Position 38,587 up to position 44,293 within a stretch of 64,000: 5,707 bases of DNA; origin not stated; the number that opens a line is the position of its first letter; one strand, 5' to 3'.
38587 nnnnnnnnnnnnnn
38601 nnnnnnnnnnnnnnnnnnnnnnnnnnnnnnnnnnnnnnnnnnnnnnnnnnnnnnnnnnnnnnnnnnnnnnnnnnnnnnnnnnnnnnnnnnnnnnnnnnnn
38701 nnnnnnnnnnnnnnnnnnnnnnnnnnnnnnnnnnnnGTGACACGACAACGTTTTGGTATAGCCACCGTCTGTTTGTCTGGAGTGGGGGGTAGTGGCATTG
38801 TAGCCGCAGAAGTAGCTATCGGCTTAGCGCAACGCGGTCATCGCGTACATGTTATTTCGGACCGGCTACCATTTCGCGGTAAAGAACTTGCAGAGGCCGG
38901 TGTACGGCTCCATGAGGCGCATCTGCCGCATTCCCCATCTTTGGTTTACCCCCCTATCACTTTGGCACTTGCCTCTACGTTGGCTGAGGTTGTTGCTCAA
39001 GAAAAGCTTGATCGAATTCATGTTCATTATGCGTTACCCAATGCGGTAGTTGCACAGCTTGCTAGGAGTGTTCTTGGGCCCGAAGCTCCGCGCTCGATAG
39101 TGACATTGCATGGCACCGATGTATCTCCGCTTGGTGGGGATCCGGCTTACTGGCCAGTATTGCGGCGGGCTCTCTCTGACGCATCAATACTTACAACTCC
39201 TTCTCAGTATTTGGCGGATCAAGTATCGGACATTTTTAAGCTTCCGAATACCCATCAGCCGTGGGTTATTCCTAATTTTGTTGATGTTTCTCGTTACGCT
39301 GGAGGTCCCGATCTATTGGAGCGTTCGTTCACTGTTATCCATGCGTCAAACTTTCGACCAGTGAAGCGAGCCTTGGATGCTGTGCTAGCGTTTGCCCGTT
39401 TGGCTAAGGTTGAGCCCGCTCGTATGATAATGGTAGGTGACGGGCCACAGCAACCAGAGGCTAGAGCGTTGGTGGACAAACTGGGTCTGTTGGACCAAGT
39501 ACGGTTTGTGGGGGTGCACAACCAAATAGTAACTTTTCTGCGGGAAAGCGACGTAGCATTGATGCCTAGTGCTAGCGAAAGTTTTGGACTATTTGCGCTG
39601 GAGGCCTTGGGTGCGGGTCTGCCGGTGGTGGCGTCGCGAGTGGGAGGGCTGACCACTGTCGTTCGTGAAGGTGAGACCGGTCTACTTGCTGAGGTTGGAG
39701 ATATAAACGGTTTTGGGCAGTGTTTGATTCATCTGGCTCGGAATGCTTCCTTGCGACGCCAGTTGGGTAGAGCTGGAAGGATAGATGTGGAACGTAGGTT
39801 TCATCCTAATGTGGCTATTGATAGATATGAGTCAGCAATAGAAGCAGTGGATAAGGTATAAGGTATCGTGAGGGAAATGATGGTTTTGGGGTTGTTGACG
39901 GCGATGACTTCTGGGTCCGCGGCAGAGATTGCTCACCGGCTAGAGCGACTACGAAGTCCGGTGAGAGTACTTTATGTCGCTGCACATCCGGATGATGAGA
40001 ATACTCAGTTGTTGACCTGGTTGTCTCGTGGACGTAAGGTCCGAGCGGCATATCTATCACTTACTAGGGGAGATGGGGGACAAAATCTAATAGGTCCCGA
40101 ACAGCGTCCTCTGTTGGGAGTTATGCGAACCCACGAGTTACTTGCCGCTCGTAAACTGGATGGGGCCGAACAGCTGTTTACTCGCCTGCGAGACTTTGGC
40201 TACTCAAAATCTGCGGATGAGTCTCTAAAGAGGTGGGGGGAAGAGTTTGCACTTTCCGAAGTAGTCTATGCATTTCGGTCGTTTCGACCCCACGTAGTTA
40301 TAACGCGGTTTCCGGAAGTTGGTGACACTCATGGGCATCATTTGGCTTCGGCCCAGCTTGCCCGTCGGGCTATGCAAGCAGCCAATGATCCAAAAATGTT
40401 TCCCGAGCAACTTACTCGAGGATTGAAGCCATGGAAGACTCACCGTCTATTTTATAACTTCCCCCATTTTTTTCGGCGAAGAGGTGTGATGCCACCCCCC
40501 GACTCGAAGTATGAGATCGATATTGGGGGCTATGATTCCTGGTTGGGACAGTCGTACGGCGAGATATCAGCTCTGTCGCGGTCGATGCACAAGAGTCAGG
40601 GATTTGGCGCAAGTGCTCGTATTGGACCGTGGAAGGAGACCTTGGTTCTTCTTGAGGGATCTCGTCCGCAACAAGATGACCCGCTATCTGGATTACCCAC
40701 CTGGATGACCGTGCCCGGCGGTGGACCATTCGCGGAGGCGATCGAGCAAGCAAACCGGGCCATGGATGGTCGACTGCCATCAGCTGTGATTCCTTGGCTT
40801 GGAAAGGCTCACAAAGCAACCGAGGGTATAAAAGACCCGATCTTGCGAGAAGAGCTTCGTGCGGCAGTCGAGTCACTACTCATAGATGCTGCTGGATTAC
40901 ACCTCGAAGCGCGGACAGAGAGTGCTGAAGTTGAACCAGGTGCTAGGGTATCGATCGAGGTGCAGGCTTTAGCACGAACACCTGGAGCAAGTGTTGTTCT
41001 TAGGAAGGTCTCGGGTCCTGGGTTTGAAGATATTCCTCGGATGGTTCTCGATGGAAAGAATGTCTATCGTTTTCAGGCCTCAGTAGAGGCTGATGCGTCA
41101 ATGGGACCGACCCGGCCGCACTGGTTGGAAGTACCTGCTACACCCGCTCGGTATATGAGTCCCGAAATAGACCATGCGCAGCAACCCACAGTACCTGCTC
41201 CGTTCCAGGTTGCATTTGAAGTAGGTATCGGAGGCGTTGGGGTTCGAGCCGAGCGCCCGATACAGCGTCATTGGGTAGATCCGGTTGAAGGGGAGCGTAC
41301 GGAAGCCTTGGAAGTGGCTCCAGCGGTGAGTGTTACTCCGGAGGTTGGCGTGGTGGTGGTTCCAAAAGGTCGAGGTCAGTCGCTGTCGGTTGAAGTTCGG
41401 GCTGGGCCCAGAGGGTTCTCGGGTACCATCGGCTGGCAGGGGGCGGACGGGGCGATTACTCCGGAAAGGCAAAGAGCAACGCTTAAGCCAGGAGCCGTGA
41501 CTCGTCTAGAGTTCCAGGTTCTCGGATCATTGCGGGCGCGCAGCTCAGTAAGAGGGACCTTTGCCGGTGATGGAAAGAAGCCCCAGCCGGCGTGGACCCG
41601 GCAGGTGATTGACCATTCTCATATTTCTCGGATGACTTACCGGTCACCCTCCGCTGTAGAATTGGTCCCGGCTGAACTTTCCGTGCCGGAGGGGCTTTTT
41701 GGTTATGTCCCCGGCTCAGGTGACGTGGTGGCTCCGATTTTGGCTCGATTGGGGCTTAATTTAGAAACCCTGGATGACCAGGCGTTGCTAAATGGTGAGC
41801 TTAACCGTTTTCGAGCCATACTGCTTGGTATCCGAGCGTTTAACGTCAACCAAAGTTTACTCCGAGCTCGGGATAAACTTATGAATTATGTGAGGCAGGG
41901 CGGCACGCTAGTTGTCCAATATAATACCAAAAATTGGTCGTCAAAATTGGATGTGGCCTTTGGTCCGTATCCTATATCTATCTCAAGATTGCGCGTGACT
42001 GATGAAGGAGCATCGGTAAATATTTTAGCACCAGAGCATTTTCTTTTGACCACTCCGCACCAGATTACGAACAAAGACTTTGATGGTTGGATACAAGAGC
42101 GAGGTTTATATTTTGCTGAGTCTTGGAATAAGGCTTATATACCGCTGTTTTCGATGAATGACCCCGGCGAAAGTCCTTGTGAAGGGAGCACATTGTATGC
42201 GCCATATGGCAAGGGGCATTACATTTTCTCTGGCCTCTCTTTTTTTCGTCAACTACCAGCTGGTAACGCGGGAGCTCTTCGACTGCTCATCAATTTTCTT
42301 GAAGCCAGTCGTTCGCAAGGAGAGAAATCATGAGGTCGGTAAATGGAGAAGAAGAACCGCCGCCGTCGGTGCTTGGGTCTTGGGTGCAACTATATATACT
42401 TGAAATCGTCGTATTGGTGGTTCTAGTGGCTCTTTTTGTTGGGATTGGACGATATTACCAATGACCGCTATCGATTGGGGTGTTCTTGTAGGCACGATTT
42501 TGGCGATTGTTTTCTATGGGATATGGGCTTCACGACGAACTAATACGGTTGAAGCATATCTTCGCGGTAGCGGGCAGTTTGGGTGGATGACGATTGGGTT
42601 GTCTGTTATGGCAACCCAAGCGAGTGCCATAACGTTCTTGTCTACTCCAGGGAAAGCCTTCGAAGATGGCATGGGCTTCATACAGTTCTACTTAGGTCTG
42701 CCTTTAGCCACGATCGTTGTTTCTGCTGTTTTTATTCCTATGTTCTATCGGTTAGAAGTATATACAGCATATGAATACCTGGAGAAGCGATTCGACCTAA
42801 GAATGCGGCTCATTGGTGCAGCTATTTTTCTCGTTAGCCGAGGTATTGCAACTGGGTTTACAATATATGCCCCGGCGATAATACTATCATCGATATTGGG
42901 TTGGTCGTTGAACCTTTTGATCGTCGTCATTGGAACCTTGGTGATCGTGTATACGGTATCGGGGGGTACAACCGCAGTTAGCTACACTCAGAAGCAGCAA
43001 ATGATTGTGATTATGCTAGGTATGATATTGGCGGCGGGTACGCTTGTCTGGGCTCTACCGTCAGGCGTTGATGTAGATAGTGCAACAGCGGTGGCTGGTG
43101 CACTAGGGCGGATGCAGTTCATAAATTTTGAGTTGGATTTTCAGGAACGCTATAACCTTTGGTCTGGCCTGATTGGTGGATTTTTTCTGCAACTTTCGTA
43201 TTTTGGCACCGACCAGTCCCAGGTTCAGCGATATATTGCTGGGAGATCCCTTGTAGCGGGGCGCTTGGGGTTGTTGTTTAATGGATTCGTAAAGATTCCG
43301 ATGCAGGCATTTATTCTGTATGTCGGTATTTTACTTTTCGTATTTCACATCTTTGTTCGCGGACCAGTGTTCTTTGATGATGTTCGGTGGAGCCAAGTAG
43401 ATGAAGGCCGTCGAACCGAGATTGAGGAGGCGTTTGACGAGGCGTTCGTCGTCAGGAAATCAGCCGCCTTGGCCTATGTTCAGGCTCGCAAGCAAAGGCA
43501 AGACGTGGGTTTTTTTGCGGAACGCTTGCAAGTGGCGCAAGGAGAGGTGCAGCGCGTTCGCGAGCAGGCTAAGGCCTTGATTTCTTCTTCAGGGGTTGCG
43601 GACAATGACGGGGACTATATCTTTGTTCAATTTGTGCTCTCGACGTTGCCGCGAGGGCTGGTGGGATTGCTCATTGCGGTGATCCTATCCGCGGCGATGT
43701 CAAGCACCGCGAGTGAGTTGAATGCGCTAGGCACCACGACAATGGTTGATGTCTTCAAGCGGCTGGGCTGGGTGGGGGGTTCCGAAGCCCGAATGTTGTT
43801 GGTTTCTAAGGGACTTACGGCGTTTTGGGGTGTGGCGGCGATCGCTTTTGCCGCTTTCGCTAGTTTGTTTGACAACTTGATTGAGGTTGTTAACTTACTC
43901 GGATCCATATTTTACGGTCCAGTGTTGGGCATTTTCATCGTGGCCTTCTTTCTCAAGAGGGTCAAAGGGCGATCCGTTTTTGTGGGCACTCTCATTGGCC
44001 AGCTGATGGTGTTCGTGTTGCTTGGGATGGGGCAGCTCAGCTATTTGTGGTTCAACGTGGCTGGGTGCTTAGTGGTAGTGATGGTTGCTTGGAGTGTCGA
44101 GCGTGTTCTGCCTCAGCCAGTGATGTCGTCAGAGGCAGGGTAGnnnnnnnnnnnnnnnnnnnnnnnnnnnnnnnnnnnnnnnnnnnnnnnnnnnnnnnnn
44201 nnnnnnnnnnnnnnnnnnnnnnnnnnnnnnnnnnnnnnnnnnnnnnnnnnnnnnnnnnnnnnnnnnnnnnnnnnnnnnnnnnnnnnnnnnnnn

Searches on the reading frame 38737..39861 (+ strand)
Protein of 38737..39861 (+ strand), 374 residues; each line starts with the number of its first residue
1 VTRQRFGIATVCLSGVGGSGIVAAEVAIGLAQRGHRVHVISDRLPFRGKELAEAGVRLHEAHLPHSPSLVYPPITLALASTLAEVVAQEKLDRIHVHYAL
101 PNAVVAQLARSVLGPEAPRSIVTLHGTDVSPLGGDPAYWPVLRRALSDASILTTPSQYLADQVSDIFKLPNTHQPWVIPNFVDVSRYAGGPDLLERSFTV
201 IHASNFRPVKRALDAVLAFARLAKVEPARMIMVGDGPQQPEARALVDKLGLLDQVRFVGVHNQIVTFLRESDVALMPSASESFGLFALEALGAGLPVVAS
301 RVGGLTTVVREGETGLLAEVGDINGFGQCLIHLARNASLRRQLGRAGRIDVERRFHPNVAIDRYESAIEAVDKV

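Call 10: search_protein_families(library=pfam, proteins=[window:38737-39861:+])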
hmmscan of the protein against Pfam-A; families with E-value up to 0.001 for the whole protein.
window:38737-39861:+ (374 aa): 7 families
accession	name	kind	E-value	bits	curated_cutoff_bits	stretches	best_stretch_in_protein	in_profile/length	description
PF00534.26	Glycos_transf_1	-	3.1e-31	108.7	26.4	1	196-348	14-170/172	Glycosyl transferases group 1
PF13692.12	Glyco_trans_1_4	-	4.8e-28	98.6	27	1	199-336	3-142/142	Glycosyl transferases group 1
PF13439.12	Glyco_transf_4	-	1.6e-23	84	28.5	1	16-186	1-170/170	Glycosyltransferase Family 4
PF13579.12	Glyco_trans_4_4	-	2.7e-19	70.5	29.7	1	17-172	1-150/158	Glycosyl transferase 4-like domain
PF20706.3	GT4-conflict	-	8.2e-16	58.4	26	1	204-312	204-323/385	Family 4 Glycosyltransferase in conflict systems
PF13477.12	Glyco_trans_4_2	-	1.6e-10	41.7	23.4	1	11-153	2-136/139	Glycosyl transferase 4-like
PF13524.12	Glyco_trans_1_2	-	8.5e-06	26.2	25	1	262-358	38-136/144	Glycosyl transferase-like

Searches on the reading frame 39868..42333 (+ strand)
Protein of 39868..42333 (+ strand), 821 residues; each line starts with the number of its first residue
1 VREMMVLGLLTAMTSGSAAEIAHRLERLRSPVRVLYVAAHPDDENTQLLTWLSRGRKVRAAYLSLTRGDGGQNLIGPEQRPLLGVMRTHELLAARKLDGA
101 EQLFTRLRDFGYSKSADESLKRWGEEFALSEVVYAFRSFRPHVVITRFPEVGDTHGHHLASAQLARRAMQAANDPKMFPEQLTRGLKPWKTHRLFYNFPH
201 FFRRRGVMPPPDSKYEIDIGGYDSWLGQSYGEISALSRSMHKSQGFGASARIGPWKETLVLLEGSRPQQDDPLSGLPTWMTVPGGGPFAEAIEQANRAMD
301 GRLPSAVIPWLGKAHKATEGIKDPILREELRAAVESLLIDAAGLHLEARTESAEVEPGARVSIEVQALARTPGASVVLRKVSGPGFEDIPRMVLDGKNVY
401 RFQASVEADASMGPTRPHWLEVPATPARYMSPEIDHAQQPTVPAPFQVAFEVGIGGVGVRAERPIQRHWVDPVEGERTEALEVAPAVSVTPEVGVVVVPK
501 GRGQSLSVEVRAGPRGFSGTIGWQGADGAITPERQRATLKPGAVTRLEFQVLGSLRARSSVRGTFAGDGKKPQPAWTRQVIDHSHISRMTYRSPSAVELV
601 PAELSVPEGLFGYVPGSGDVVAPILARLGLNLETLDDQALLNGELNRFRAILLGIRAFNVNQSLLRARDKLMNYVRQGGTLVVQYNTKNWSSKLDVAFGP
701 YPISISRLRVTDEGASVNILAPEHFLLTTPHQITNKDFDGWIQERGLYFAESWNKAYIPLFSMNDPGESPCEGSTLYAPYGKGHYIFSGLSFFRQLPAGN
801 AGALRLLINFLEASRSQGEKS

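Call 12: search_protein_families(library=pfam, proteins=[window:39868-42333:+])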
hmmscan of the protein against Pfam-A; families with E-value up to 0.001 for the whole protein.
window:39868-42333:+ (821 aa): 1 family
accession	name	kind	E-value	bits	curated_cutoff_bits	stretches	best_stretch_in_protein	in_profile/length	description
PF02585.22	PIG-L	-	1.8e-14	54.8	28.2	1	35-168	1-128/129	GlcNAc-PI de-N-acetylase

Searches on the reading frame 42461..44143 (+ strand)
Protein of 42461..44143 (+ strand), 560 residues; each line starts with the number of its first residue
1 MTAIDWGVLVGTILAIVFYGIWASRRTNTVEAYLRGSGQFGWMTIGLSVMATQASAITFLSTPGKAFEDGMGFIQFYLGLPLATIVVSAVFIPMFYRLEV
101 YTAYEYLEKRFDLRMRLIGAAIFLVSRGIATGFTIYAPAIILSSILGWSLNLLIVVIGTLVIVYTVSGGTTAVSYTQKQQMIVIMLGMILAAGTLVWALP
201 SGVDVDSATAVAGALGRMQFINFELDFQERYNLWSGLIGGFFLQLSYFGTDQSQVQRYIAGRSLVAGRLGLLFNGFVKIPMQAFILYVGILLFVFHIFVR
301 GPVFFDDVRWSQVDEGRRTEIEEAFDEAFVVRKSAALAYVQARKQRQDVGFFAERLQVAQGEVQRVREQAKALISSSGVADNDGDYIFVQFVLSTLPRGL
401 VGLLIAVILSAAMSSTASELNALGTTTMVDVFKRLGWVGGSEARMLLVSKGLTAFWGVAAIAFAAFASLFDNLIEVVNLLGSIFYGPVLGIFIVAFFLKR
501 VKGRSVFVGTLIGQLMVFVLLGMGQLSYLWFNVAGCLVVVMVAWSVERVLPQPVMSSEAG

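Call 12: search_protein_families(library=pfam, proteins=[window:42461-44143:+])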
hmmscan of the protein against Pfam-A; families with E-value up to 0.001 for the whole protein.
window:42461-44143:+ (560 aa): 1 family
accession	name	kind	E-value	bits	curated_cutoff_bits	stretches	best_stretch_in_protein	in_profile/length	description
PF00474.23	SSF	-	1.1e-34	120.4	22.8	2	33-296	1-261/406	Sodium:solute symporter family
